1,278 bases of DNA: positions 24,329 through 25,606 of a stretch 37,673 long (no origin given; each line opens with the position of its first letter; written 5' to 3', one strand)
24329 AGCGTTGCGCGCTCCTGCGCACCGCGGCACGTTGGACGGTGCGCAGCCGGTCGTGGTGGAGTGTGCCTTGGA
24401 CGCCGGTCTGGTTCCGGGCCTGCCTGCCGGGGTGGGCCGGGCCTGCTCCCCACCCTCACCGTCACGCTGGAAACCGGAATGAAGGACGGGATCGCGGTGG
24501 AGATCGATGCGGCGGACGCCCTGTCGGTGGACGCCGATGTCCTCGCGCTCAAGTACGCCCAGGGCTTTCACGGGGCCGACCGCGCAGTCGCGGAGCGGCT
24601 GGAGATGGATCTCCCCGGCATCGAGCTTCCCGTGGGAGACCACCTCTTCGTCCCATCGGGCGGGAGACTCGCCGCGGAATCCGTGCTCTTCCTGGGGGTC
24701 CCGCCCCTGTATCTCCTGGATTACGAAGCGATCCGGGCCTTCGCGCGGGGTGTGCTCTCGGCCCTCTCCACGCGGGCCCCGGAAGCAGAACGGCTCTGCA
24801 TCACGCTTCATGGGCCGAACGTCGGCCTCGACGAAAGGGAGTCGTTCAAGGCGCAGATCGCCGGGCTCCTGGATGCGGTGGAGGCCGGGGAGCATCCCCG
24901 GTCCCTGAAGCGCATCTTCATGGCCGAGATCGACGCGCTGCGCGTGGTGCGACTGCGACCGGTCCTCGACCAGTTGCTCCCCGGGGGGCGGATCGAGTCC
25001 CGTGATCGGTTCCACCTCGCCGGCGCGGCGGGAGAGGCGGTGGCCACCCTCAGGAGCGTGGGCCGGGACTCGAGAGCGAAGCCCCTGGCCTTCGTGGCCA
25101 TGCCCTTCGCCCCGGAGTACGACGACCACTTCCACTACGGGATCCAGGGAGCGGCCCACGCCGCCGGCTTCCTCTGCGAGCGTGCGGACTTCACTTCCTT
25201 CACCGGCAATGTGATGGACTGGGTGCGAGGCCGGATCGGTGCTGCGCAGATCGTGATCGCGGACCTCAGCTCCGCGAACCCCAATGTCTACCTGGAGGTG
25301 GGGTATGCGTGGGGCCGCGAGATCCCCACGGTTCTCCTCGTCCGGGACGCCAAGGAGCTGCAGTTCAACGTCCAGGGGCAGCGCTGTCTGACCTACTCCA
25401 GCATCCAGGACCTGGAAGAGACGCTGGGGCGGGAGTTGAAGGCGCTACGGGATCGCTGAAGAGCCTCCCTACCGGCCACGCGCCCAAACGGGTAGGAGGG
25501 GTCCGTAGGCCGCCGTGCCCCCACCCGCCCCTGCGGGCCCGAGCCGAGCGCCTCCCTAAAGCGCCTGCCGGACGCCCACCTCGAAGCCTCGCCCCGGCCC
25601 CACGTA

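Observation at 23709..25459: Two-gene cassette: 2-TM protein + Macro-like/NDT(TIR)-like fusion, a candidate nucleotide/NAD-centred conflict (defence or toxin) module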

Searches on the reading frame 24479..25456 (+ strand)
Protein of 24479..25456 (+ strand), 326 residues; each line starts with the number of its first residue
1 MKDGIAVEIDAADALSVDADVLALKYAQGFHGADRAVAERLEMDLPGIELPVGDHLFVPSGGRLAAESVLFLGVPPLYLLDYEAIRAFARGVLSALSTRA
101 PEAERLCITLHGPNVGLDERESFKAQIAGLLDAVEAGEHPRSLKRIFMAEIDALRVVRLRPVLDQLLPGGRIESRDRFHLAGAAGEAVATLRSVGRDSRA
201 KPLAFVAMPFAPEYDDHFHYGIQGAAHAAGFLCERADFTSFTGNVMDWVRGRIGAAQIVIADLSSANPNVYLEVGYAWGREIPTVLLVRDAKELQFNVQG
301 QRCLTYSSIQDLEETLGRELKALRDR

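Call 6: search_protein_families(library=pfam, proteins=[window:24479-25456:+], max_evalue=1)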
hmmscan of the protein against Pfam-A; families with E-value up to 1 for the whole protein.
window:24479-25456:+ (326 aa): 1 family
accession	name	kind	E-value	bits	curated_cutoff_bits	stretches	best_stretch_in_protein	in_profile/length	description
PF05014.21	Nuc_deoxyrib_tr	-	0.00079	20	28.8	1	252-297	59-106/117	Nucleoside 2-deoxyribosyltransferase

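Call 7: search_protein_families(library=padloc, proteins=[window:24479-25456:+], max_evalue=1)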
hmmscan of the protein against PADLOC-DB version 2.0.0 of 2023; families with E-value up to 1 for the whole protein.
window:24479-25456:+ (326 aa): 1 family
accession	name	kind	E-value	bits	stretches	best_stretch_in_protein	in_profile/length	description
PDLC00733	Effector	-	3.6e-11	40.5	1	253-315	301-366/388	TIR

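Call 8: search_protein_families(library=ncbifam, proteins=[window:24479-25456:+], max_evalue=1)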
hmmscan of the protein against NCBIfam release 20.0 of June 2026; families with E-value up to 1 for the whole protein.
window:24479-25456:+ (326 aa): 0 families

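Call 9: find_homologous_proteins(query=window:24479-25456:+, max_evalue=0.001)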
Query window:24479-25456:+ (326 aa): 1984 proteins with E <= 0.001 among 8000 candidates; the best 120 are listed.
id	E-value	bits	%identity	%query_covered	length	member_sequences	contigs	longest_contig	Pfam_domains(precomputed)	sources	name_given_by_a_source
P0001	1.0e-210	716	100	100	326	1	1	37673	-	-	-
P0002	2.9e-104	366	55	94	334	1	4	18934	-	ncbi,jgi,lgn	jgi:hypothetical protein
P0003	5.8e-102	359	53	99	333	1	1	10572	-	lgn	-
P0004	1.5e-100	354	54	94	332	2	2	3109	-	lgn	-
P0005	2.9e-99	350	52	98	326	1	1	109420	-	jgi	jgi:hypothetical protein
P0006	4.3e-99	350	55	98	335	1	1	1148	-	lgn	-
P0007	5.4e-99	349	54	98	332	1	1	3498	-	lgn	-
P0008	1.7e-98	348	53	98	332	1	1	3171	-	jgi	jgi:hypothetical protein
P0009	2.3e-98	347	52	99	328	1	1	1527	-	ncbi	-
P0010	2.6e-98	347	52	94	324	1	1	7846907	-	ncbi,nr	ncbi:hypothetical protein BZZ01_28255 [Nostocales cyanobacterium HT-58-2]|nr:hypothetical protein BZ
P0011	3.0e-98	347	53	99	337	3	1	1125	PF05014.22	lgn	-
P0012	3.9e-98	346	55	97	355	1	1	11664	-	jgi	jgi:hypothetical protein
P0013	4.5e-98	346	52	100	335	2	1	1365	-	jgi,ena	-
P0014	5.7e-98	346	53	98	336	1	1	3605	-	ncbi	ncbi:MAG: hypothetical protein WBP93_21550 [Pyrinomonadaceae bacterium]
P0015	5.9e-98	346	54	99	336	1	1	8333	-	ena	-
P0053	9.2e-96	339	52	98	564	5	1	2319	-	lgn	-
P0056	1.6e-95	338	51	100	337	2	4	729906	-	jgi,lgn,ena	jgi:hypothetical protein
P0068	3.6e-95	337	52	98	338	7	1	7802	PF05014.22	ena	-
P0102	4.1e-94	333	52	99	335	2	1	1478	PF05014.22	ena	-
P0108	5.7e-94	333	52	98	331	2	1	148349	-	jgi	jgi:hypothetical protein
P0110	6.1e-94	333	51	98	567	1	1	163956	-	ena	-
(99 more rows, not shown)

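Call 10: search_solved_structures(query=window:24479-25456:+, max_evalue=10, show_alignments=3)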
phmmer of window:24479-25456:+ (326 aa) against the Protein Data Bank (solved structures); distinct sequences matched with E-value up to 10: 7.
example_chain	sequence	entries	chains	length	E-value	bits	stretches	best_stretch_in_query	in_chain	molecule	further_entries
7r20_B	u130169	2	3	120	0.82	11.8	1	233-273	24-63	Anti-Arc nanobody E5 | Nanobody E5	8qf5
8cdd_E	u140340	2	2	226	1.3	11.2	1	220-268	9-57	Cy.003 heavy chain | Cy.003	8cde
7pi2_B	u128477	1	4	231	1.3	11.1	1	220-268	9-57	Monoclonal antibody Cy.003 heavy chain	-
7pi3_B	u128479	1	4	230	1.4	11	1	220-268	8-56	Monoclonal antibody Cy.003 heavy chain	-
2zoo_A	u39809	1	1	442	1.6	10.8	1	57-122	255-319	Probable nitrite reductase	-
9mj4_Q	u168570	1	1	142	1.7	10.8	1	237-272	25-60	Nanobody 2WVA149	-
9slq_E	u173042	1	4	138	2.3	10.3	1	236-272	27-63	sdAbR1-10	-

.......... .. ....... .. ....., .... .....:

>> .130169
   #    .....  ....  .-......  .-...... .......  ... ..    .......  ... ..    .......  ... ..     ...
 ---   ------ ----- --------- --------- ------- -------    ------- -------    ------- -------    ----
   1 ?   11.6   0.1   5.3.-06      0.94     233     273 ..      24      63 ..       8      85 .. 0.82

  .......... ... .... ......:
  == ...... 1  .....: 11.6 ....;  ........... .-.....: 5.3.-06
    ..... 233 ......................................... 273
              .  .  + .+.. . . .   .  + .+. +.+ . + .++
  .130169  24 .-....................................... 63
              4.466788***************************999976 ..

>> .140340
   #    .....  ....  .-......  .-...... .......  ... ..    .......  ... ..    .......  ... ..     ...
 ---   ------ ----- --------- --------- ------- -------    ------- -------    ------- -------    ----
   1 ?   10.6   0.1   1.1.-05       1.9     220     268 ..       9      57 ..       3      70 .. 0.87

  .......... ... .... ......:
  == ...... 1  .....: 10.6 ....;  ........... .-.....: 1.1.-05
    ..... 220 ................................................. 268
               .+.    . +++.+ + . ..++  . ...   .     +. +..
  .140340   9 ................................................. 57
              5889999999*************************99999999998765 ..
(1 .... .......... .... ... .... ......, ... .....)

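Call 15: find_related_loci(query=A1, collection=genome_contigs, flank=8000)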
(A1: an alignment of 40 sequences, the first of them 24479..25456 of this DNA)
Query A1 (326 aa) in genome_contigs; peptide patterns used: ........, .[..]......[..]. (x = any residue, [..] = any of these).
369 stretches matched a pattern; 315 encode a relative of the query (tblastn E <= 1e-3); the best 80 are kept; 80 distinct loci.
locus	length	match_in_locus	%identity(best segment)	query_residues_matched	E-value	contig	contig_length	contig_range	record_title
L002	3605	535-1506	53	5-325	1e-106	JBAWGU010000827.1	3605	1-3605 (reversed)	MAG: Pyrinomonadaceae bacterium isolate MFD04555_ilm_asm_bin4 k127_63054, whole genome shotgun sequence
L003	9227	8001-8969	52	5-324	3e-104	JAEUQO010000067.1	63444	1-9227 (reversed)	MAG: Acidobacteria bacterium isolate new MAG-253 k141_2764876, whole genome shotgun sequence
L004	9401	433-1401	53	5-325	6e-101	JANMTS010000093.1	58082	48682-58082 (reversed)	MAG: Holophagales bacterium isolate SOY_29_metabat_132 SOY_29_k141_3845301, whole genome shotgun sequence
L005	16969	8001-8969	53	5-326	1e-100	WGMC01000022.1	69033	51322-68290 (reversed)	MAG: Planctomycetaceae bacterium isolate RI_242 c_000000059220, whole genome shotgun sequence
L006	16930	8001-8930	52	4-310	8e-101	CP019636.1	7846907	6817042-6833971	Nostocales cyanobacterium HT-58-2, complete sequence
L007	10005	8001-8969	52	1-324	3e-100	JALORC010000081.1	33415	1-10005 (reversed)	MAG: Planctomycetota bacterium isolate Prado171 scaffold_1549, whole genome shotgun sequence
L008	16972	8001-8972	48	1-323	9e-100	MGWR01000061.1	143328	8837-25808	MAG: Gallionellales bacterium GWA2_60_142 gwa2_scaffold_606, whole genome shotgun sequence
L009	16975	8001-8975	51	1-323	5e-100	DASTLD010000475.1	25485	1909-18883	MAG TPA_asm: Longimicrobium sp. isolate SMAG_U2535 k141_717599, whole genome shotgun sequence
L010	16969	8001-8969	51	2-323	6e-100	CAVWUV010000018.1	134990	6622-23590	MAG: uncultured Acidobacteriaceae bacterium isolate MFD09603.bin.3.217 genome assembly, contig: contig_37808, whole geno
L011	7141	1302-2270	53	5-324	1e-99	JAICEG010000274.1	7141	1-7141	MAG: Vicinamibacteria bacterium isolate BD_FP_2_bin.1 k141_3591446_length_7141_cov_10.0246, whole genome shotgun sequenc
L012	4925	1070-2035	53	5-325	4e-99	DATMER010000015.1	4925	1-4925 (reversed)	MAG TPA_asm: Thermoanaerobaculia bacterium isolate SMAG_U13441 k141_27244, whole genome shotgun sequence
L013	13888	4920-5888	51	5-324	8e-99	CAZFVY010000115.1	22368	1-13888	MAG TPA_asm: uncultured Verrucomicrobiota bacterium isolate binchicken_co54_380 genome assembly, contig: NODE_4045_lengt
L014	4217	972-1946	50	5-324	1e-98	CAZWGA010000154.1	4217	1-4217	MAG TPA_asm: uncultured Solibacteraceae bacterium isolate SRP273308_co1_25 genome assembly, contig: NODE_46327_length_42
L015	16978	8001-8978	50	5-326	5e-98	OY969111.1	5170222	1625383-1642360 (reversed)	MAG: uncultured Acidobacteriota bacterium isolate MFD01916.bin.c.3 genome assembly, chromosome: 1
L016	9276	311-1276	50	5-323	4e-98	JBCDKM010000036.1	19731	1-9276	MAG: Bacteroidota bacterium isolate P01_H01_bin.6 k141_1439965_length_19731_cov_88.1908, whole genome shotgun sequence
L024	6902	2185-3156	48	1-323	2e-95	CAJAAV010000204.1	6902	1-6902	MAG: uncultured Chlorobiaceae bacterium isolate Loc080925-8m_bin-189 genome assembly, contig: bin-189:204/293, whole gen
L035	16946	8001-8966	49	5-323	1e-93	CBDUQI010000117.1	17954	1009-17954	MAG TPA_asm: uncultured Gammaproteobacteria bacterium isolate SRR18550245_binner23_Refined_1 genome assembly, contig: ER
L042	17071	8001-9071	45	1-324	7e-92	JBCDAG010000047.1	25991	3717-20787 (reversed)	MAG: Cyanobacteria bacterium P01_F01_bin.53 k141_1888099_length_25991_cov_10.0955, whole genome shotgun sequence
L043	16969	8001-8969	48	4-323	1e-91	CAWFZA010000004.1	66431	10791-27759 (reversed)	MAG: uncultured Alphaproteobacteria bacterium isolate MFD06714.bin.2.85 genome assembly, contig: contig_114269, whole ge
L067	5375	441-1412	46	5-325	3e-87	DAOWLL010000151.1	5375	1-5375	MAG TPA_asm: Gammaproteobacteria bacterium isolate CSMAG_2781 CSMAG_2781_k141_1321463_length_5375_cov_16.0000, whole gen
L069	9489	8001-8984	46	1-326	2e-86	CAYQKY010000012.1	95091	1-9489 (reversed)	MAG TPA_asm: uncultured Phaeodactylibacter sp. isolate SRP329715_co2_310 genome assembly, contig: NODE_483_length_95091_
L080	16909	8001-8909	50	25-323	4e-84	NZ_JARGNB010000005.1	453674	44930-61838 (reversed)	Aquabacterium humicola strain RJY3 contig5, whole genome shotgun sequence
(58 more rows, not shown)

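Call 21: predict_structure(alignment_id=A1)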
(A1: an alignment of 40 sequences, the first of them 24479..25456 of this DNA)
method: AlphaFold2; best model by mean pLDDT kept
length: 326 residues; sequences in the alignment: 40
mean_pLDDT: 86.3   pTM: 0.87
mean pLDDT of the five models: 86.3, 86.0, 85.0, 84.3, 82.7
residues with pLDDT >= 90: 183; 70-90: 104; 50-70: 31; < 50: 8
segments of 3 or more residues with pLDDT < 50: 176-179
pLDDT, mean of each block of 10 residues (from residue 1): 83 97 89 89 78 94 97 90 95 97 97 88 96 94 97 92 90 62 62 84 85 57 90 78 76 91 83 91 90 71 84 92 88
secondary structure, 60 per line:
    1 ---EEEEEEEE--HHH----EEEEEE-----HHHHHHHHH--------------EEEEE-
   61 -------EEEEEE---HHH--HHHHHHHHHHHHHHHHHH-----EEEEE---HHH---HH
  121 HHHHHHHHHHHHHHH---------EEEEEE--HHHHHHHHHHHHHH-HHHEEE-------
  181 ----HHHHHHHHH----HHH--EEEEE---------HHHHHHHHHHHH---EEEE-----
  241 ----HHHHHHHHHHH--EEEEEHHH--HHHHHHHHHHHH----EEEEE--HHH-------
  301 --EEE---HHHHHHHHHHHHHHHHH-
elements in order: E4-11 E21-26 H32-40 E55-59 E68-73 H82-99 E105-109 H119-135 E145-150 H153-166 E171-173 H185-193 E203-207 H217-228 E232-235 H245-255 E258-262 H268-279 E284-288 E303-305 H309-325

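Call 23: fold_search(model_id=the predicted structure, library=pdb)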
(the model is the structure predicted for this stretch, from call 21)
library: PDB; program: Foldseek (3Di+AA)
matches with E <= 10: 1409; with E <= 0.001: 160
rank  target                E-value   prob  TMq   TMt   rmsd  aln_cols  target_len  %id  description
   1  4d86                  2.6e-07  1.00  0.42  0.37  18.6       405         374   11  Human PARP14 (ARTD8, BAL2) - macro domains 1 and 2 in complex with adenosine-5-diphosphate (released 2013-03-13)
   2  3vfq                  5.5e-07  1.00  0.41  0.36  18.9       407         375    9  Human PARP14 (ARTD8, BAL2) - macro domains 1 and 2 in complex with adenosine-5-diphosphoribose (released 2013-03-13)
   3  3h8f_A                8.3e-07  1.00  0.37  0.26  18.3       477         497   13  High pH native structure of leucine aminopeptidase from Pseudomonas putida (released 2010-04-14)
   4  3h8e_A                8.8e-07  1.00  0.37  0.27  17.7       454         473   12  Low pH native structure of leucine aminopeptidase from Pseudomonas putida (released 2010-04-14)
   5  8pzm                  1.3e-06  1.00  0.39  0.26  18.5       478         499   13  Intracellular leucine aminopeptidase of Pseudomonas aeruginosa PA14 bound to bestatin inhibitor and manganese (released 2023-11-15)
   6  3v45                  1.8e-06  1.00  0.38  0.69   3.5       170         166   15  Crystal Structure of de novo designed serine hydrolase OSH55, Northeast Structural Genomics Consortium Target OR130 (released 2012-01-04)
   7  8pz0                  1.8e-06  1.00  0.38  0.26  18.1       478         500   14  Intracellular leucine aminopeptidase of Pseudomonas aeruginosa PA14. (released 2023-11-15)
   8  2fxk_A                2.0e-06  1.00  0.40  0.67   3.4       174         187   13  Crystal structure of the macro-domain of human core histone variant macroH2A1.1 (form A) (released 2006-02-14)
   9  7d3y_A                2.0e-06  1.00  0.39  0.38   3.3       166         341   13  Crystal structure of the osPHR2-osSPX2 complex (released 2021-10-06)
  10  5iit_D                2.0e-06  1.00  0.39  0.36   3.3       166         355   14  Structure of SPX domain of the yeast inorganic polyphophate polymerase Vtc4 crystallized by carrier-driven crystalliza (released 2016-04-27)
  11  7d3y_B                2.0e-06  1.00  0.39  0.38   3.3       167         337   14  Crystal structure of the osPHR2-osSPX2 complex (released 2021-10-06)
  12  4etk_B                2.3e-06  1.00  0.37  0.68   3.7       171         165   16  Crystal Structure of E6A/L130D/A155H variant of de novo designed serine hydrolase, Northeast Structural Genomics Conso (released 2012-06-13)
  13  5iit_B                2.5e-06  1.00  0.40  0.36   3.0       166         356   12  Structure of SPX domain of the yeast inorganic polyphophate polymerase Vtc4 crystallized by carrier-driven crystalliza (released 2016-04-27)
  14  1yd9_B                2.6e-06  1.00  0.39  0.64   3.4       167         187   13  1.6A Crystal Structure of the Non-Histone Domain of the Histone Variant MacroH2A1.1. (released 2005-09-27)
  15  1yd9_C                2.8e-06  1.00  0.38  0.63   3.5       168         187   12  1.6A Crystal Structure of the Non-Histone Domain of the Histone Variant MacroH2A1.1. (released 2005-09-27)
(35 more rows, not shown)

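Call 28: search_protein_families(library=padloc, alignment_id=A3, max_evalue=0.00001)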
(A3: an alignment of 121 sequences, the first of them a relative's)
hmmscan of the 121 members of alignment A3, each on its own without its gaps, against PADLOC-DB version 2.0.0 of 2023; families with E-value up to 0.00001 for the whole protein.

A. member 1, L002:1768-2268:+ (167 aa): 0 families

B. families by the number of members that match (of 121 scanned): 29 families (the first 25 are shown)
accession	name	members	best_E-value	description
PDLC04135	mad3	2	2.2e-47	mads_3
PDLC00420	ThsB1|ThsB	2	2.4e-36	TIR-like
PDLC04140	mad8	2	2e-15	mads_8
PDLC02914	ATPase-Toprim_I-B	2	1.3e-11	-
PDLC02374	dGTPase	1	6.1e-95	-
PDLC04833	PDC-S03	1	3.2e-73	-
PDLC04151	HEC-05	1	2.7e-31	-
PDLC04835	PDC-S03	1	6.8e-25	-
PDLC04709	PDC-M55C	1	1.4e-24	-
PDLC04832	PDC-S03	1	8.6e-21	-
PDLC02980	AriA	1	7.8e-18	-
PDLC04150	HEC-05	1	3.9e-17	-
PDLC04834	PDC-S03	1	8.2e-14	-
PDLC04153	HEC-05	1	1e-13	-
PDLC02012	SAVED5--SAVED_TIR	1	3.3e-12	-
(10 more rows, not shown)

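Call 29: search_protein_families(library=pfam, alignment_id=A3, max_evalue=0.00001)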
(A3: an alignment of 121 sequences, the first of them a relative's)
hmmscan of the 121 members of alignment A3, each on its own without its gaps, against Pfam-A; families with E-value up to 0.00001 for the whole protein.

A. member 1, L002:1768-2268:+ (167 aa): 1 family
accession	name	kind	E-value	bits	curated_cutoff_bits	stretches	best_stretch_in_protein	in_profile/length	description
PF03692.20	CxxCxxCC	-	3.4e-10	40.9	23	1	24-96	2-73/85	Putative zinc- or iron-chelating domain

B. families by the number of members that match (of 121 scanned): 91 families (the first 25 are shown)
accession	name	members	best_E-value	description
PF13676.11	TIR_2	4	4.8e-14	TIR domain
PF00348.22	polyprenyl_synt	2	1.8e-65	Polyprenyl synthetase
PF00474.23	SSF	2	4e-54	Sodium:solute symporter family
PF00005.33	ABC_tran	2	1.7e-48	ABC transporter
PF02620.22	YceD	2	3.4e-28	Large ribosomal RNA subunit accumulation protein YceD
PF13424.12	TPR_12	2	1.1e-12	Tetratricopeptide repeat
PF00873.25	ACR_tran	1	8.8e-236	AcrB/AcrD/AcrF family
PF07971.18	Glyco_hydro_92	1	3.1e-182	Glycosyl hydrolase family 92 catalytic domain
PF16126.11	DUF4838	1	2e-109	Domain of unknown function (DUF4838)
PF07632.16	Sde182_NH-like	1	8.9e-109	Cellulose-binding Sde182, nucleoside hydrolase-like domain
PF03169.20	OPT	1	1.5e-87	OPT oligopeptide transporter protein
PF02322.20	Cyt_bd_oxida_II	1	9.7e-83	Cytochrome bd terminal oxidase subunit II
PF00724.26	Oxidored_FMN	1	2.5e-82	NADH:flavin oxidoreductase / NADH oxidase family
PF00133.28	tRNA-synt_1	1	5.7e-77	tRNA synthetases class I (I, L, M and V)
PF17678.7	Glyco_hydro_92N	1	6.5e-75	Glycosyl hydrolase family 92 N-terminal domain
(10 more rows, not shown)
